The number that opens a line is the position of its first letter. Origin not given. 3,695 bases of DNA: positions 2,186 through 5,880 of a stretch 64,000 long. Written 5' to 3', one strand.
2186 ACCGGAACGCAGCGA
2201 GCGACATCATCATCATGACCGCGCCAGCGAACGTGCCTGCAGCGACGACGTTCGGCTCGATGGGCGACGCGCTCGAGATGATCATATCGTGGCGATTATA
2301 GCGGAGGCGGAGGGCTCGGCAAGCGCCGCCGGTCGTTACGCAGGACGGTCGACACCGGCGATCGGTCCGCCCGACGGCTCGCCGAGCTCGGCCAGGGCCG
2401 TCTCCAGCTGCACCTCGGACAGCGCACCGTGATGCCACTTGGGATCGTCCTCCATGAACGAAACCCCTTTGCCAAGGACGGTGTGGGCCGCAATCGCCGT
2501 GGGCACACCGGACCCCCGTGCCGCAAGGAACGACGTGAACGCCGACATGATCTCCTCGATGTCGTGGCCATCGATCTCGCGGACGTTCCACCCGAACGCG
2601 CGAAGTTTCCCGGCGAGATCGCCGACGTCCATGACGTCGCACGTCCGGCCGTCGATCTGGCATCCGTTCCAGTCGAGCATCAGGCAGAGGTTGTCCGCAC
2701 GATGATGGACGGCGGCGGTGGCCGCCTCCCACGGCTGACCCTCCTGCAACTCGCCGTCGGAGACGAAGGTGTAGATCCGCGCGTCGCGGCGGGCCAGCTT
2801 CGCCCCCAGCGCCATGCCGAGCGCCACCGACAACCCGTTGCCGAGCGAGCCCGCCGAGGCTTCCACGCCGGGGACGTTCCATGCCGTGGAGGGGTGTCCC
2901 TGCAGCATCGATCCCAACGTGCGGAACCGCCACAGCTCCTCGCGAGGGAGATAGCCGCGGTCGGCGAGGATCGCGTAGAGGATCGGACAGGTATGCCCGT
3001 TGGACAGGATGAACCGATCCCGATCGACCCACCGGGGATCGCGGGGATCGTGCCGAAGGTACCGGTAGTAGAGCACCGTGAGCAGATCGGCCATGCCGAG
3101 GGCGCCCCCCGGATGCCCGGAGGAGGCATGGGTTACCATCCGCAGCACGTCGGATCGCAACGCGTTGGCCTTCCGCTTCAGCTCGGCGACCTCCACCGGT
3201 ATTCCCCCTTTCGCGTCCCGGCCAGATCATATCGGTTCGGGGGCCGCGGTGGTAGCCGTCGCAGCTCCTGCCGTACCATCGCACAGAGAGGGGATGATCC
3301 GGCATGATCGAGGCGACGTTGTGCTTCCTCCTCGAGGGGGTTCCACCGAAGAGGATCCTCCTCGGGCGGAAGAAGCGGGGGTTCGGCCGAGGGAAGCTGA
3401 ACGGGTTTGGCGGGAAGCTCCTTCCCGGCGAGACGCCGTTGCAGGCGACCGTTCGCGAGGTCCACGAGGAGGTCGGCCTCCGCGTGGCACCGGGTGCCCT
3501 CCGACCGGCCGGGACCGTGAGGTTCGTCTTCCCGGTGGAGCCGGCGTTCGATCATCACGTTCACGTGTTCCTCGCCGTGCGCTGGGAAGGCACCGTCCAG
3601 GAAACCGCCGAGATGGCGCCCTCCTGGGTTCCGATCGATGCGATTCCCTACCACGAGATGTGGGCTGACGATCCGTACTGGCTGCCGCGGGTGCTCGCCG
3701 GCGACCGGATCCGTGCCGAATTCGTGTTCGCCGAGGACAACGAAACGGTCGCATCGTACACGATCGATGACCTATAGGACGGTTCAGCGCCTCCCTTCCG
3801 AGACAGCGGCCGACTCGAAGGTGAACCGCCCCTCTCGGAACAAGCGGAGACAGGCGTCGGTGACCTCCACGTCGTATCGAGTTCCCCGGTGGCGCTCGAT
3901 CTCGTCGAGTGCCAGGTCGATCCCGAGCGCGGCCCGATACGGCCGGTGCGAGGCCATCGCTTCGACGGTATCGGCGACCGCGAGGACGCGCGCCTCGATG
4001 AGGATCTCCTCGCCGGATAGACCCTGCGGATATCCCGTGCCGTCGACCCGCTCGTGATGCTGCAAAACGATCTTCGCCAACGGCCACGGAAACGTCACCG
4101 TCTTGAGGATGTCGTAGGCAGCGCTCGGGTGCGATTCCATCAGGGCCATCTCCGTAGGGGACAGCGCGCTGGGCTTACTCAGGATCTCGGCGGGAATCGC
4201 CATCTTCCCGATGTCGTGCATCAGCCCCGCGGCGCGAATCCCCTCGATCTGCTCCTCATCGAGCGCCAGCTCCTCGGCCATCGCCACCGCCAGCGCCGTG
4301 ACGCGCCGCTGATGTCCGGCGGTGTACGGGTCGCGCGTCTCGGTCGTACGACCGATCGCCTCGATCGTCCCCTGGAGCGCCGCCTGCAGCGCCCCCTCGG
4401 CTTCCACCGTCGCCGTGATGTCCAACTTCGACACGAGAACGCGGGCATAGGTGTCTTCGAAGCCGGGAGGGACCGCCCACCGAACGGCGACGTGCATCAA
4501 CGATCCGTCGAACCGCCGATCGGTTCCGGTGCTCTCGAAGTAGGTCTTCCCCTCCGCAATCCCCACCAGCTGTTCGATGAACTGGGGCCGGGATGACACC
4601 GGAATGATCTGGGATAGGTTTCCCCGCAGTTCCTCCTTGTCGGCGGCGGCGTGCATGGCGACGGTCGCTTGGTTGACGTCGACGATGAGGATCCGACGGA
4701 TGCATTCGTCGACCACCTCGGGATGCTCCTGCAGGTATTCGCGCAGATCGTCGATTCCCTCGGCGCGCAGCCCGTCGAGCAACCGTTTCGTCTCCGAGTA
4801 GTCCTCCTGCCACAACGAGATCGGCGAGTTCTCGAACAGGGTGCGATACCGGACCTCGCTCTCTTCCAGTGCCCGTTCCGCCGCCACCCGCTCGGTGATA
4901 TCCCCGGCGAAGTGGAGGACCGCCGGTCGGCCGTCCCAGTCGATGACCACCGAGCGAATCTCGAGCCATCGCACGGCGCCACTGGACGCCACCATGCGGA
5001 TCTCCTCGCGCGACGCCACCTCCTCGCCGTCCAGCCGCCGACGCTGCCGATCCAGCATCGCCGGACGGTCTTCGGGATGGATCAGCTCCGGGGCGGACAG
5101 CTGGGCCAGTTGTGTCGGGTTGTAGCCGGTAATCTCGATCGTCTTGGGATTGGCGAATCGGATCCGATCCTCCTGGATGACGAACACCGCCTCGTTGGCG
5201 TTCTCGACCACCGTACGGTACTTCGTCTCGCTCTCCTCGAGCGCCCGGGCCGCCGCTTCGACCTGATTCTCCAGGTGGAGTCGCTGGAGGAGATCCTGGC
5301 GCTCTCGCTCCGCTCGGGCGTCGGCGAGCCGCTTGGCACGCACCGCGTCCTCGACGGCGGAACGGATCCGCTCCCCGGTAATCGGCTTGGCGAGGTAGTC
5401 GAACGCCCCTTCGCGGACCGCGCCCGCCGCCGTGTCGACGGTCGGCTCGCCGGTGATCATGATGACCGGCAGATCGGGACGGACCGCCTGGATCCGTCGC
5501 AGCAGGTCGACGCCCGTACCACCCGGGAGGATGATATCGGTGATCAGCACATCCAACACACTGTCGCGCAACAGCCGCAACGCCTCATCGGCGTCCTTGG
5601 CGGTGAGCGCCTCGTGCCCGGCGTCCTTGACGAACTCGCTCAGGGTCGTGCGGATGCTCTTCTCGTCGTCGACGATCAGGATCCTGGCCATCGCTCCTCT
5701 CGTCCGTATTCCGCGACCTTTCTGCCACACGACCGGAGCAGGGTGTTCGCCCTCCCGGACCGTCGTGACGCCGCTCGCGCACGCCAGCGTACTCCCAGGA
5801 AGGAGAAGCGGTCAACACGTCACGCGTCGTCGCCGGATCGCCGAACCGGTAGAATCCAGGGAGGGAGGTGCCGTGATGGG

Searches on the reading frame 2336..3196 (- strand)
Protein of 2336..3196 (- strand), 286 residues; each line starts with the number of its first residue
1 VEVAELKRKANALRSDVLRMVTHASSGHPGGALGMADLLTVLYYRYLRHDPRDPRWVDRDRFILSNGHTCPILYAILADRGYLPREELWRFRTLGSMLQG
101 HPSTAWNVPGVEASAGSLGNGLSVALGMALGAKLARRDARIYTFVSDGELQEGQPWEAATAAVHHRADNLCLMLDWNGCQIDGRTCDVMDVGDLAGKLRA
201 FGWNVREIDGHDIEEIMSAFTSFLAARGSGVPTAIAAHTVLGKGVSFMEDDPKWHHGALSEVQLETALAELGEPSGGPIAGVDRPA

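Call 41: search_protein_families(library=pfam, proteins=[window:2336-3196:-], max_evalue=0.001)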
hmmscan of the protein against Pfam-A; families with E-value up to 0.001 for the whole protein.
window:2336-3196:- (286 aa): 4 families
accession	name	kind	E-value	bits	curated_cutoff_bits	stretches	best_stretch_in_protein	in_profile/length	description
PF00456.26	Transketolase_N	-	7.3e-57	193.3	22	1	8-272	4-276/334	Transketolase, thiamine diphosphate binding domain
PF13292.11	DXP_synthase_N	-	1e-10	41.8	21.2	1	2-182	14-176/274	1-deoxy-D-xylulose-5-phosphate synthase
PF09364.15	XFP_N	-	9.5e-05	21.8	23.7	1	105-222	129-246/364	XFP N-terminal domain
PF02775.26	TPP_enzyme_C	-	0.0002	21.6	21.9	0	114-165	26-72/151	Thiamine pyrophosphate enzyme, C-terminal TPP binding domain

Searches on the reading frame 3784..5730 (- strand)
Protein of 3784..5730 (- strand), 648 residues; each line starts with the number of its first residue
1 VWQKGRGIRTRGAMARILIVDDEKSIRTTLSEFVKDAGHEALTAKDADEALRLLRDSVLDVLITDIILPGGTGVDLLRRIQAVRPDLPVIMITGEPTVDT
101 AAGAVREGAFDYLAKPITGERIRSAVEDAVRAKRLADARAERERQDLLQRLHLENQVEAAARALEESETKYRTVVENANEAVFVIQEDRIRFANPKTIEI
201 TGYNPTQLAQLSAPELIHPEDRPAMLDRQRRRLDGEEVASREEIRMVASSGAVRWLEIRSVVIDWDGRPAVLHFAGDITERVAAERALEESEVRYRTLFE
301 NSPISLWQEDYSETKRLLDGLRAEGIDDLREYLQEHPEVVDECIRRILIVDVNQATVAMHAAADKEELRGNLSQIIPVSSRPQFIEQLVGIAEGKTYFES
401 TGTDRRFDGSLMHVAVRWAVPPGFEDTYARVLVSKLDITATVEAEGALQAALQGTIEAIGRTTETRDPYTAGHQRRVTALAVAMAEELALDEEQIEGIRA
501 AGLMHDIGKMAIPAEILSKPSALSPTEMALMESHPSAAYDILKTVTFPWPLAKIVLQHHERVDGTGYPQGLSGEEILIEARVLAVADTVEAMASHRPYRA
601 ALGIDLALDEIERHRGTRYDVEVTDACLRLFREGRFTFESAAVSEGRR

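Call 41: search_protein_families(library=pfam, proteins=[window:3784-5730:-], max_evalue=0.001)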
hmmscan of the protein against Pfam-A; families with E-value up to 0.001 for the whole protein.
window:3784-5730:- (648 aa): 8 families
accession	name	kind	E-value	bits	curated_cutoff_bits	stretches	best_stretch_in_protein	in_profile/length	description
PF13487.12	HD_5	-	5.9e-41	140.5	27.2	1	465-623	9-170/170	HD domain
PF00072.30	Response_reg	-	1.3e-26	93.3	30.2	1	17-127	1-111/111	Response regulator receiver domain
PF01966.28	HD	-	4.7e-21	75.7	22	1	471-592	2-116/116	HD domain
PF00989.32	PAS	-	3.9e-13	49.8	22.6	1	170-268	2-101/113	PAS fold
PF08447.18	PAS_3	-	1.4e-12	48.2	25.6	1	192-270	3-83/89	PAS fold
PF08448.16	PAS_4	-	3.8e-10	40.4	23.1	1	176-282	2-109/110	PAS fold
PF13188.13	PAS_8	-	4.1e-10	39.6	21.8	1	170-216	2-49/65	PAS domain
PF13426.13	PAS_9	-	2.4e-09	37.8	27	1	180-280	2-103/103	PAS domain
